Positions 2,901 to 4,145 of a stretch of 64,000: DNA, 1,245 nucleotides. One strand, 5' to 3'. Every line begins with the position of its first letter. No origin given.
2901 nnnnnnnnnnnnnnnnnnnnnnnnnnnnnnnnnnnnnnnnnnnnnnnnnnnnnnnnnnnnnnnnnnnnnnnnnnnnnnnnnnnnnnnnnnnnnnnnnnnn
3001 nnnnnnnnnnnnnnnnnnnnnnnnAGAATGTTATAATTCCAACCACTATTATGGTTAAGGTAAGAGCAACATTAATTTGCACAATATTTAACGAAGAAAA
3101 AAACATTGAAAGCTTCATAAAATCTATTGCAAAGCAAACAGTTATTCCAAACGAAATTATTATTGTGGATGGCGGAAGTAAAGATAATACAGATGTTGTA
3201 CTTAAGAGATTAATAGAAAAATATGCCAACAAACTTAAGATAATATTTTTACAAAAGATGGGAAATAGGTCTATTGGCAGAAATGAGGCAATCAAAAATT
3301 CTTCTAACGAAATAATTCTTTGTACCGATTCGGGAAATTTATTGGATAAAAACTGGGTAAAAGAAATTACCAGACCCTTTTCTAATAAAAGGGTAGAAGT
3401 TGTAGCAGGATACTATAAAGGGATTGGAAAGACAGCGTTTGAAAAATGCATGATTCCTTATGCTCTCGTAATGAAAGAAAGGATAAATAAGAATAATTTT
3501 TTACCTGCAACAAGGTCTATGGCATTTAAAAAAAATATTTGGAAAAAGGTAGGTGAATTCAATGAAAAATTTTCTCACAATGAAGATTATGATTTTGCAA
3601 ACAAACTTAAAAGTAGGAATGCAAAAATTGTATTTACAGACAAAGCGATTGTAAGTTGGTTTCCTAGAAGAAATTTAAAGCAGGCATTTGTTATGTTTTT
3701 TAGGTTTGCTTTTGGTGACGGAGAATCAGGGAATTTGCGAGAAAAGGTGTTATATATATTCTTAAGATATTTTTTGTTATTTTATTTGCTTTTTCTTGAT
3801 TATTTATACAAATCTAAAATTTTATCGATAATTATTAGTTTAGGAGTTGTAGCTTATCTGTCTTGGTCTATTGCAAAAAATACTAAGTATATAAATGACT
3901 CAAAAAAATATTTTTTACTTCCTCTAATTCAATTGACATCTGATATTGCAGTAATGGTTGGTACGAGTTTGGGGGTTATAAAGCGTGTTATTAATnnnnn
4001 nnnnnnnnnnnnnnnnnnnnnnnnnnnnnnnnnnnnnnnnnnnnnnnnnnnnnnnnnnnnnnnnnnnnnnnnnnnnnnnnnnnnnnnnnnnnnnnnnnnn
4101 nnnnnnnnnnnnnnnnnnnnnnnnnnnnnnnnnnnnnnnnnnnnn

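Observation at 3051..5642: Single-polypeptide fusion of a GT2 lipid-sugar synthase-like domain to a PMT/ArnT-like GT-C transferase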

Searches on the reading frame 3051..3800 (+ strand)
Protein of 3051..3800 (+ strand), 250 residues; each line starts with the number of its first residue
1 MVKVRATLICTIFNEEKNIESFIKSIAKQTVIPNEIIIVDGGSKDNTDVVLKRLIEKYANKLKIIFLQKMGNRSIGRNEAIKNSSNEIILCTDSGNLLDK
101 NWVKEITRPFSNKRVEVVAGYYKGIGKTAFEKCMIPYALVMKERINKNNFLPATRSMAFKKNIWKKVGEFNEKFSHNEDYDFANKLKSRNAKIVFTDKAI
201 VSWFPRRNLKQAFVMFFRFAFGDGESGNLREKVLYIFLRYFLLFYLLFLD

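Call 6: search_solved_structures(query=window:3051-3800:+, max_evalue=0.01, show_alignments=2)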
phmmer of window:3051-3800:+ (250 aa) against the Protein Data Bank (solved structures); distinct sequences matched with E-value up to 0.01: 18.
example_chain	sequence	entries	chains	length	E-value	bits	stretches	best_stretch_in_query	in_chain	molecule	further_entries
5tze_C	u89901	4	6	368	4.2e-08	36.5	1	7-185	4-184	Glycosyl transferase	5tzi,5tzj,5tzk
5tz8_A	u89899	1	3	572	6.1e-08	36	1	7-185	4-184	Glycosyl transferase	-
6h1j_A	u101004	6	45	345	2.4e-07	34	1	6-168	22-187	Probable ss-1,3-N-acetylglucosaminyltransferase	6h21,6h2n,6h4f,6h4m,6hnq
2z87_A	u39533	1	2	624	1.1e-06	31.9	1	11-187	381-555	Chondroitin synthase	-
2z86_A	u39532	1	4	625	1.1e-06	31.9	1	11-187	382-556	Chondroitin synthase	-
5hea_A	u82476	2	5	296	1.7e-06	31.2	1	7-111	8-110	Putative glycosyltransferase (GalT1)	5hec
8vh7_A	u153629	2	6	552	0.00012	25.2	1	7-106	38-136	Heparosan synthase B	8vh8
8viw_A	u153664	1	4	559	0.00013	25.1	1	7-106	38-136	Heparosan synthase B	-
6yv7_B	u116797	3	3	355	0.00065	22.8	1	4-190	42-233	Glycosyl transferase, family 2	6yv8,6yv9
6yv7_A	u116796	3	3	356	0.00066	22.8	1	4-190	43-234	Glycosyl transferase, family 2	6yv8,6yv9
3bcv_A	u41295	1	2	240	0.00067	22.8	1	6-102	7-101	Putative glycosyltransferase protein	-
9omm_A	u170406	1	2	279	0.0011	22.1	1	7-141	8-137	Glycosyltransferase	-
9omh_A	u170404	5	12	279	0.0011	22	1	7-142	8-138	Glycosyltransferase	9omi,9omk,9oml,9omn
9omj_A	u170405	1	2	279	0.0012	21.9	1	7-142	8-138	Glycosyltransferase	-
6p61_A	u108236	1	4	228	0.0014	21.7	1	7-118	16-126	Glycosyltransferase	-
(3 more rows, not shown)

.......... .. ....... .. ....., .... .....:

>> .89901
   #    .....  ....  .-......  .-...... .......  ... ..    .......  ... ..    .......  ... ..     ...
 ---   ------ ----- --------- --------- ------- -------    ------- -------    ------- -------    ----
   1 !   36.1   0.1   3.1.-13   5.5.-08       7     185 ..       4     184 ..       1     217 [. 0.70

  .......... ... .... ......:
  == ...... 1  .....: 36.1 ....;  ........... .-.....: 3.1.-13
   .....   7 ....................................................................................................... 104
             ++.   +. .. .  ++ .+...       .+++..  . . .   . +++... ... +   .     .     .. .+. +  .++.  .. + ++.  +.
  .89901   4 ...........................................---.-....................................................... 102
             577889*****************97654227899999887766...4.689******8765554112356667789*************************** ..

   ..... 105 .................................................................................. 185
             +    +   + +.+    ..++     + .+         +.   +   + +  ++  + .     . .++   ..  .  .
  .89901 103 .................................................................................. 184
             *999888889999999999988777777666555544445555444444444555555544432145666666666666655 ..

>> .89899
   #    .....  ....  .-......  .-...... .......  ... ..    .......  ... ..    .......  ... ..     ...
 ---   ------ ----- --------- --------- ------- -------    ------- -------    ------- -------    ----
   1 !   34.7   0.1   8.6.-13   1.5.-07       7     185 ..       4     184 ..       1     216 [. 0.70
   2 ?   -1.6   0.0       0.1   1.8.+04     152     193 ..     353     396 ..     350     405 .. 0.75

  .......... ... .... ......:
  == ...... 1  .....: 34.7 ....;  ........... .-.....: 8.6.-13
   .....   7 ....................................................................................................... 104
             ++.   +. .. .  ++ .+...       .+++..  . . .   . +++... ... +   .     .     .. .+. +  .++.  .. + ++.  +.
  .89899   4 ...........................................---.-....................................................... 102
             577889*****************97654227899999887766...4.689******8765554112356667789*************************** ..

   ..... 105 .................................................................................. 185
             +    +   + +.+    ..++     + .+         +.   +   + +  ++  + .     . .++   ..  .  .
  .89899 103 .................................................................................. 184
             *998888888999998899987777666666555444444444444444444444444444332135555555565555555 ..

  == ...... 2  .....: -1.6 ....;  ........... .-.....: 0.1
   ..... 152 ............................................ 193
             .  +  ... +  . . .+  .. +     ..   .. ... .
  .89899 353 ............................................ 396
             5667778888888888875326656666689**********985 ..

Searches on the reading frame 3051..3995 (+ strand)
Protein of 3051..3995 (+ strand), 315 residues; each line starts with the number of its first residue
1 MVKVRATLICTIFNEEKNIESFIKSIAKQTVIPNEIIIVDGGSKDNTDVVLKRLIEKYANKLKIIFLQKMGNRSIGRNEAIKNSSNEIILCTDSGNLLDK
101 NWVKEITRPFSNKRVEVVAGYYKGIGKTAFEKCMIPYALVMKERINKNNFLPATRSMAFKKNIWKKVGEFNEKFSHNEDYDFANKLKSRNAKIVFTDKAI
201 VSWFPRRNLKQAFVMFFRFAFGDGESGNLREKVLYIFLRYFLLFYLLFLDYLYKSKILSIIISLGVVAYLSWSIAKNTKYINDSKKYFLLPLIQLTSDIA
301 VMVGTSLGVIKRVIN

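Call 53: search_protein_representatives(protein=window:3051-3995:+)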
Query: 315 residues. Proteins with E-value up to 0.001 (for the whole library): 35134; up to 1e-10: 3209; up to 1e-30: 506. The best 150 are listed.
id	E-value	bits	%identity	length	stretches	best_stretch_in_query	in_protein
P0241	8.3e-114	396.4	59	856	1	1-313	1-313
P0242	6.8e-109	380.2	56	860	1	6-313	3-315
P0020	3.8e-104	364.7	55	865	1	5-314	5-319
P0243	6.4e-104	363.9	54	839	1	5-314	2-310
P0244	7.8e-102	357.1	55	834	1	6-313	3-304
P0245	1.5e-101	356.2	51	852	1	5-313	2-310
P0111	3.1e-99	348.5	55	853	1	5-312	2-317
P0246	3.5e-99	348.4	58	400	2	58-312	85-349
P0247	4.7e-99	348.0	52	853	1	4-313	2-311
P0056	9.5e-99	347.0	53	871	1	4-313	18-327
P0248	1.3e-98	346.5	50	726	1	6-314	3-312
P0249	1.4e-98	346.4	53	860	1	6-312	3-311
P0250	5.2e-98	344.5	53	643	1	6-312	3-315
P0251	1.2e-97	343.3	53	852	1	3-315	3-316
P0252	1.3e-96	339.9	53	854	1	8-312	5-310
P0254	1.4e-94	333.2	51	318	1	5-314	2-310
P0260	1.0e-79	284.5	47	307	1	6-312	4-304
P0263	8.9e-78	278.1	45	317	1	7-312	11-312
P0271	8.6e-72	258.5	40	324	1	6-312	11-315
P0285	3.8e-62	226.8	39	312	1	6-312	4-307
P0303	9.0e-59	215.7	37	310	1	4-310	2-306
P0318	1.4e-55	205.2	36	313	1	5-311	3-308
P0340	1.9e-52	195.0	35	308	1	7-311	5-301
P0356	7.7e-50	186.4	33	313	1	6-313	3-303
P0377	1.5e-46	175.6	35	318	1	4-309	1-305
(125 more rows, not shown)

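Call 66: list_cluster_members(proteins=[P0254, P0260, P0263, P0271, P0285, P0303, P0318, P0340, P0356, P0377])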
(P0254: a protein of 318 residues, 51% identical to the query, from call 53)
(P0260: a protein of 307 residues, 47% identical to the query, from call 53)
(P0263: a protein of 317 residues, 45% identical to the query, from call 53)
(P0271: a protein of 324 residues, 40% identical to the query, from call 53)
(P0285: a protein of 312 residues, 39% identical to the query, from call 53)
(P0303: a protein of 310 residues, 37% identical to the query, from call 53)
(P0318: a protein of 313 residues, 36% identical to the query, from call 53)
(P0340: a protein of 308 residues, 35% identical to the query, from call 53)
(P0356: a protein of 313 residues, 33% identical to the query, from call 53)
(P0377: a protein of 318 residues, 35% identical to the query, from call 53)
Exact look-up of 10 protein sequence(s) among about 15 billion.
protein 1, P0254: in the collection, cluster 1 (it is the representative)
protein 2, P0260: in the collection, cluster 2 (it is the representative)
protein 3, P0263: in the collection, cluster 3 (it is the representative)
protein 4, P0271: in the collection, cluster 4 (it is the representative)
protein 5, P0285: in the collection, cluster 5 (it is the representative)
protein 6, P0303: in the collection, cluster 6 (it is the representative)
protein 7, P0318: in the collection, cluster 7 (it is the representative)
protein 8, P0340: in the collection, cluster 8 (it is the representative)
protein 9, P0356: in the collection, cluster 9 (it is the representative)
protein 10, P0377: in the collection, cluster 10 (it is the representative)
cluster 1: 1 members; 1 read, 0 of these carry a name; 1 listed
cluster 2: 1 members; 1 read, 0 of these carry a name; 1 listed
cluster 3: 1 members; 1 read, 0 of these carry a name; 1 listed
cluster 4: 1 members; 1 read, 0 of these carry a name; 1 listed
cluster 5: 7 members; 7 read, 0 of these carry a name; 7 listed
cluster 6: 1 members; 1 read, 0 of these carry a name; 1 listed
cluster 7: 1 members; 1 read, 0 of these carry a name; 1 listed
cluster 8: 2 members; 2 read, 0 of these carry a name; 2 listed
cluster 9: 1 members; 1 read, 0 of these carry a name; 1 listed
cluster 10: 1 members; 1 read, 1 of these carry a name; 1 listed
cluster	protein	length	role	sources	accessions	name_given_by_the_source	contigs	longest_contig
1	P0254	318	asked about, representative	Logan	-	-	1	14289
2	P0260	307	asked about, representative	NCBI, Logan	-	-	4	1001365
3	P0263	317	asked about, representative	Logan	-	-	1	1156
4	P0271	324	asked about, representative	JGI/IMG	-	-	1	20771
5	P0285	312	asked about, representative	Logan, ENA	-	-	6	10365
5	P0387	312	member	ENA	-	-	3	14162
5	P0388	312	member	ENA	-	-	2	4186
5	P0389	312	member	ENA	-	-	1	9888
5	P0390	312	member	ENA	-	-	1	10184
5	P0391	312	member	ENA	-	-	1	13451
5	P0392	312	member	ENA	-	-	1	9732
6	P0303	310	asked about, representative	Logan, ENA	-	-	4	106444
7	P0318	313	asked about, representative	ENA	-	-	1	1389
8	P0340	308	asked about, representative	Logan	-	-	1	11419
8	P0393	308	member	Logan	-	-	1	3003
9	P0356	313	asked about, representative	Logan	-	-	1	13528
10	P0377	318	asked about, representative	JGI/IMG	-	glycosyltransferase involved in cell wall biosynthesis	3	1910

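Call 74: search_solved_structures(query=A3, max_evalue=0.01, show_alignments=0)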
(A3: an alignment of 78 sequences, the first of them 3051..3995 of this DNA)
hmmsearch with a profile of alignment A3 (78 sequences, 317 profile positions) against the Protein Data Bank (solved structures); distinct sequences matched with E-value up to 0.01: 56.
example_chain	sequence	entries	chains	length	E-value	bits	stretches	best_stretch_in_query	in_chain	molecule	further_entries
2z87_A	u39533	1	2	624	5.3e-22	81.4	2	6-187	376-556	Chondroitin synthase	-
2z86_A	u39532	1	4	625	5.4e-22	81.4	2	6-187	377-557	Chondroitin synthase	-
5tze_C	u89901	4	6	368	2.7e-17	65.9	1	4-188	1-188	Glycosyl transferase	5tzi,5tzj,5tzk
6h1j_A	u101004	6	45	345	8.2e-17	64.3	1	4-188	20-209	Probable ss-1,3-N-acetylglucosaminyltransferase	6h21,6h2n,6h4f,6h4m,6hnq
5tz8_A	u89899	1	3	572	8.3e-17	64.3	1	4-186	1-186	Glycosyl transferase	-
8bz4_A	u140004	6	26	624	1.6e-15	60.1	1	3-119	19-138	Glycosyltransferase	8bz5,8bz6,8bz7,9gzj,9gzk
8bz8_A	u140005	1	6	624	1.7e-15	60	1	3-119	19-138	Glycosyltransferase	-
5hea_A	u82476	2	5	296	1.2e-14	57.2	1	6-116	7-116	Putative glycosyltransferase (GalT1)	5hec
6yv7_B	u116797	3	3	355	1.6e-14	56.9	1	5-192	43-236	Glycosyl transferase, family 2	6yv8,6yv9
6yv7_A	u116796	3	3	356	1.6e-14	56.8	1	5-192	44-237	Glycosyl transferase, family 2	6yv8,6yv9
9omm_A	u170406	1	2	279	3e-14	55.9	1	5-204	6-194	Glycosyltransferase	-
9omh_A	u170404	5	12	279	3.5e-14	55.7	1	5-202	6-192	Glycosyltransferase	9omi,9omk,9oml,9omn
9omj_A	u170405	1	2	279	3.8e-14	55.6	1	5-202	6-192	Glycosyltransferase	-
8vh7_A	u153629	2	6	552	4.2e-13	52.2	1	6-111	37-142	Heparosan synthase B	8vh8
8viw_A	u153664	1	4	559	4.3e-13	52.1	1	6-111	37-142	Heparosan synthase B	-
26qf_A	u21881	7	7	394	0.0005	22.3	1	80-270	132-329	Ceramide glucosyltransferase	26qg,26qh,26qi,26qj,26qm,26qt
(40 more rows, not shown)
